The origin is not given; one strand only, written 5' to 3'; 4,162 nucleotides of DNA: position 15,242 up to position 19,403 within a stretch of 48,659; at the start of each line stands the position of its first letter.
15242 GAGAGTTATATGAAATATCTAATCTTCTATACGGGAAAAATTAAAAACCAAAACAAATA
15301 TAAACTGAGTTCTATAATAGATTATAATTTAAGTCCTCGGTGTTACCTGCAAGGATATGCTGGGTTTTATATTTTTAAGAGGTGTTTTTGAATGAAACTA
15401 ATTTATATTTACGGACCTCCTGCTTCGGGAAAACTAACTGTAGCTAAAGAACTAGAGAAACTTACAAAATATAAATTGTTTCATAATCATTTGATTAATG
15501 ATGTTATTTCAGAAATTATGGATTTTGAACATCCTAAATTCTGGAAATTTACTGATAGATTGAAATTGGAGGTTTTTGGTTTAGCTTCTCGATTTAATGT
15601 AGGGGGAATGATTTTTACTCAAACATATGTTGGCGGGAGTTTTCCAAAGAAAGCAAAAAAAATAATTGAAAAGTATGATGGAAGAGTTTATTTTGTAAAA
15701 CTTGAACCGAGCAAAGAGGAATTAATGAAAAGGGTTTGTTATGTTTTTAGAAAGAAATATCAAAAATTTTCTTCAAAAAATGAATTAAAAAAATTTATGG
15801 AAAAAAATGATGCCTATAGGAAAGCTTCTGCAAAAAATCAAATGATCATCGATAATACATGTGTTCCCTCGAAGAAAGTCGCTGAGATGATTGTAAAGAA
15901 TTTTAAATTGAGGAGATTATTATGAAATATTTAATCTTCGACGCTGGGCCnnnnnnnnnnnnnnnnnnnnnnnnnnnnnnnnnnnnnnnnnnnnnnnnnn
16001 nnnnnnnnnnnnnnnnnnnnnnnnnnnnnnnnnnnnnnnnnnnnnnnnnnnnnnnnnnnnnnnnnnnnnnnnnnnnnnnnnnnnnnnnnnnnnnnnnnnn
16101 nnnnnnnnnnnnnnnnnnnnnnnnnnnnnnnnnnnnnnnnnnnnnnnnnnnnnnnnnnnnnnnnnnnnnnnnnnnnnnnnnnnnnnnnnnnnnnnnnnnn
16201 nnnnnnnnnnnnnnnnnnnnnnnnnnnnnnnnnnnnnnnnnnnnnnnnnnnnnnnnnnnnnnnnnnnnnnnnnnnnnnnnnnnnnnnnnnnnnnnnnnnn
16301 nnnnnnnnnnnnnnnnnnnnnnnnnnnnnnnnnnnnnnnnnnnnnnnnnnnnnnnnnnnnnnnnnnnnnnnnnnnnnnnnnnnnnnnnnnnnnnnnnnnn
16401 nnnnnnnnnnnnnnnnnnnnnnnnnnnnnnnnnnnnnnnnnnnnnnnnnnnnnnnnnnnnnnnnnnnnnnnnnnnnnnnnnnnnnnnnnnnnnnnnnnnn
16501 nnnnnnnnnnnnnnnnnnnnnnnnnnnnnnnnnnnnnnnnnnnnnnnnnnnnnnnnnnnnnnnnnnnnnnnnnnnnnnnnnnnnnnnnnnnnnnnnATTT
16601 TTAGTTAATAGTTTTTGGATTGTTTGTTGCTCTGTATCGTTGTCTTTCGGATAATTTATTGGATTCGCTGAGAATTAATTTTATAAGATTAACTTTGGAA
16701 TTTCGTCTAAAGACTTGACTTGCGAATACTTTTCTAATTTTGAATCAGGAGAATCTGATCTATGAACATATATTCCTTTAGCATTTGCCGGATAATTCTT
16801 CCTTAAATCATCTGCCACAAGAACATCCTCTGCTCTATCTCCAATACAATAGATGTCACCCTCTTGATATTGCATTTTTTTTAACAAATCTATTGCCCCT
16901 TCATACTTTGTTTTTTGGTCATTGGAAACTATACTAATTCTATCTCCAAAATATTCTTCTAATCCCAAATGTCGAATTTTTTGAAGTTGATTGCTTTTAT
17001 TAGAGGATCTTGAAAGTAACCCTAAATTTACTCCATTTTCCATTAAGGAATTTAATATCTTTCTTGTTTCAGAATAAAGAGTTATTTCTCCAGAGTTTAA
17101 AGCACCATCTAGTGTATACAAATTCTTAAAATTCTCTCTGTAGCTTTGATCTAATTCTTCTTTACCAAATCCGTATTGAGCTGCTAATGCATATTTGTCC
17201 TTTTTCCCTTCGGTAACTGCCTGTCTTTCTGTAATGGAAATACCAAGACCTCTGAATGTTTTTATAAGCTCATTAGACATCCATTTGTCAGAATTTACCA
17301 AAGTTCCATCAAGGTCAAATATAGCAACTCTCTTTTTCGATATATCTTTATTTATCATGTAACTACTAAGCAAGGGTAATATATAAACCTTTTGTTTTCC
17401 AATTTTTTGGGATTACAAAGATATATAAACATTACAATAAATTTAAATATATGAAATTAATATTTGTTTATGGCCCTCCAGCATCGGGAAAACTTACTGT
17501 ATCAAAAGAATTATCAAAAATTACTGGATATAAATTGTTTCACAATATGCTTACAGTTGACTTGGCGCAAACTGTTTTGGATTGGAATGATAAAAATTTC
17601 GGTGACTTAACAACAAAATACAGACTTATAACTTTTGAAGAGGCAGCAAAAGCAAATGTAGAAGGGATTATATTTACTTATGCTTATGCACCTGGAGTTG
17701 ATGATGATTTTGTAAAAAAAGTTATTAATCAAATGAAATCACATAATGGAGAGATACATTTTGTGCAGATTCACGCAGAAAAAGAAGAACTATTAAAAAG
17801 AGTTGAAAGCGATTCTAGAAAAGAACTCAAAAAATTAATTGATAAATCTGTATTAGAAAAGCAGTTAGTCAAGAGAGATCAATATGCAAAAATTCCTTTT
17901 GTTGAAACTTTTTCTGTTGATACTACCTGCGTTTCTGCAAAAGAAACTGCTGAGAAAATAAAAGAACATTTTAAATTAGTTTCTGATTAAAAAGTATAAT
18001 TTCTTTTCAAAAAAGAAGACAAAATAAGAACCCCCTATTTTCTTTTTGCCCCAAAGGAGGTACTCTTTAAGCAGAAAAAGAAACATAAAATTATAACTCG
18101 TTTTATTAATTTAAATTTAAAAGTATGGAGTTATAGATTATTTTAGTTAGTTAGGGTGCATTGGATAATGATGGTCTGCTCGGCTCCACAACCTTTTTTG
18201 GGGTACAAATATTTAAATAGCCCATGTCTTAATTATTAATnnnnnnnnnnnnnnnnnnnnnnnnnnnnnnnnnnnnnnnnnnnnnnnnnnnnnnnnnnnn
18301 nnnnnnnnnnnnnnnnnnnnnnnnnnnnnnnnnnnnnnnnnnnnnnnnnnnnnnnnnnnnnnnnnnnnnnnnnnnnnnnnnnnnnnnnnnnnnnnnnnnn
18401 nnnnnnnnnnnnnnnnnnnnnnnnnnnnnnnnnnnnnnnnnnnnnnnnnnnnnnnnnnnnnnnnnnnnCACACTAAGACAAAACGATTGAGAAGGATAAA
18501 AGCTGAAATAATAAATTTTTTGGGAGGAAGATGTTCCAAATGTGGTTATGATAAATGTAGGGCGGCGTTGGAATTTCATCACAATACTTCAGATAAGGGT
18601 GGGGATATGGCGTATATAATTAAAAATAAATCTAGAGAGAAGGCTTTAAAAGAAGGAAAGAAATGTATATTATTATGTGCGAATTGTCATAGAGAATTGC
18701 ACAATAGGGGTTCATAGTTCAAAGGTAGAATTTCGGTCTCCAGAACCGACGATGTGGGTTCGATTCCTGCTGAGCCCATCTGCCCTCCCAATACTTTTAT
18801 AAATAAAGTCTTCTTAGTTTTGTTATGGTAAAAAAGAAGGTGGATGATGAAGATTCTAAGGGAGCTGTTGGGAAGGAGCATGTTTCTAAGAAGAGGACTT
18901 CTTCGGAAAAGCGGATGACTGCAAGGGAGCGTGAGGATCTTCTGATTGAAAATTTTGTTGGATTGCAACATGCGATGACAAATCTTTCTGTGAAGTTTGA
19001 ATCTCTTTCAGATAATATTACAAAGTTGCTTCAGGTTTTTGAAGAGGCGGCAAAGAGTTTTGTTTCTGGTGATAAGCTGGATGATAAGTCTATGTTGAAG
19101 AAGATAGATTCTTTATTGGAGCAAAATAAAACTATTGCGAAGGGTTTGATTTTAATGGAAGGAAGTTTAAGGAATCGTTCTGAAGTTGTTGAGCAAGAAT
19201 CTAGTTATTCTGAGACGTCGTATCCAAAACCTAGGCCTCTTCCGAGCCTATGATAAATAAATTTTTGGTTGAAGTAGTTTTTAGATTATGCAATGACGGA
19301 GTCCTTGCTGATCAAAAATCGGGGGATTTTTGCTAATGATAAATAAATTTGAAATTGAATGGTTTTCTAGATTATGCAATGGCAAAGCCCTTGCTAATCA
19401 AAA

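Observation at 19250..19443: Tandem 86/97-nt units between two genes: paralogous mini-ORFs and a hairpin kept by compensatory changes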

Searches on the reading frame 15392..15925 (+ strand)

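Call 11: search_protein_families(library=pfam, proteins=[window:15392-15925:+], max_evalue=0.01)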
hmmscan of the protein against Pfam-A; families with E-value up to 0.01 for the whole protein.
window:15392-15925:+ (177 aa): 3 families
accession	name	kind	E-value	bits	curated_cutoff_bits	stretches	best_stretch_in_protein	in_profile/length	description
PF08433.16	KTI12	-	0.00017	21.6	22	1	1-50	1-47/271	Chromatin associated protein KTI12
PF13238.12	AAA_18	-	0.00047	21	29.4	1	4-41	1-34/128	AAA domain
PF13671.12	AAA_33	-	0.00052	20.8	27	0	3-115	1-115/143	AAA domain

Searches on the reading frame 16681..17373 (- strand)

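Call 11: search_protein_families(library=pfam, proteins=[window:16681-17373:-], max_evalue=0.01)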
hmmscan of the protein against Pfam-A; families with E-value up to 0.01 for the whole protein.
window:16681-17373:- (230 aa): 6 families
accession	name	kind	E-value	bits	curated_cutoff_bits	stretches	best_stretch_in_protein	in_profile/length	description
PF13419.12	HAD_2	-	1.6e-15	58.1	23.8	1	18-187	2-168/178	Haloacid dehalogenase-like hydrolase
PF00702.32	Hydrolase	-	6.8e-15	56.4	26.4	1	15-186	2-186/191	haloacid dehalogenase-like hydrolase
PF08282.18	Hydrolase_3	-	4.6e-07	30.3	20.9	0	18-41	2-25/255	haloacid dehalogenase-like hydrolase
PF13344.12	Hydrolase_6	-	0.00011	22.6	27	0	88-179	5-88/101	Haloacid dehalogenase-like hydrolase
PF12710.13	HAD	-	0.00075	20.4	27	1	17-185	1-186/189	haloacid dehalogenase-like hydrolase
PF12689.13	Acid_PPase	-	0.0012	19.2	27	0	94-165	41-100/169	Acid Phosphatase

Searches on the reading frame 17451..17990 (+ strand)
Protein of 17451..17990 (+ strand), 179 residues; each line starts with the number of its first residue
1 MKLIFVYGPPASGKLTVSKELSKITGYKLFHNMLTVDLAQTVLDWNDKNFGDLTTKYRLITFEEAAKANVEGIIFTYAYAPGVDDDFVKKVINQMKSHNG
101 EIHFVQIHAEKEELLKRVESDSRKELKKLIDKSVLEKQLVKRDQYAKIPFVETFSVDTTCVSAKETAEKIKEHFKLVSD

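Call 11: search_protein_families(library=pfam, proteins=[window:17451-17990:+], max_evalue=0.01)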
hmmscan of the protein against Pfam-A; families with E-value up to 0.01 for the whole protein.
window:17451-17990:+ (179 aa): 6 families
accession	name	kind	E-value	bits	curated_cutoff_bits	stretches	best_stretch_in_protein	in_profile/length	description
PF13238.12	AAA_18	-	2.2e-08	35.1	29.4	1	4-128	1-118/128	AAA domain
PF03215.21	Rad17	-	0.0011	19.4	23.8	1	2-43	46-87/186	Rad17 P-loop domain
PF08433.16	KTI12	-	0.0039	17.2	22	0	1-24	1-24/271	Chromatin associated protein KTI12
PF13207.12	AAA_17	-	0.0041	17.8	27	0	7-123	1-124/136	AAA domain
PF01712.25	dNK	-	0.0061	16.8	27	0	4-33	1-30/203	Deoxynucleoside kinase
PF13671.12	AAA_33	-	0.0094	16.7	27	0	3-139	1-137/143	AAA domain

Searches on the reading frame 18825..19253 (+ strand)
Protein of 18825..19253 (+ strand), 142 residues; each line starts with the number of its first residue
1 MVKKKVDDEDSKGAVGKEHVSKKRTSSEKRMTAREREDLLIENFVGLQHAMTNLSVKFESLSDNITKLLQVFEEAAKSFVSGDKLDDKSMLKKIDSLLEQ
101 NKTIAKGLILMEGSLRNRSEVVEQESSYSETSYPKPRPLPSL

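Call 11: search_protein_families(library=pfam, proteins=[window:18825-19253:+], max_evalue=0.01)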
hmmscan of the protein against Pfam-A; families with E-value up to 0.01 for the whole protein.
window:18825-19253:+ (142 aa): 0 families

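Call 81: search_protein_families(library=ncbifam, proteins=[window:18825-19253:+], max_evalue=0.01)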
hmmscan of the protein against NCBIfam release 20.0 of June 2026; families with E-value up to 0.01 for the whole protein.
window:18825-19253:+ (142 aa): 0 families
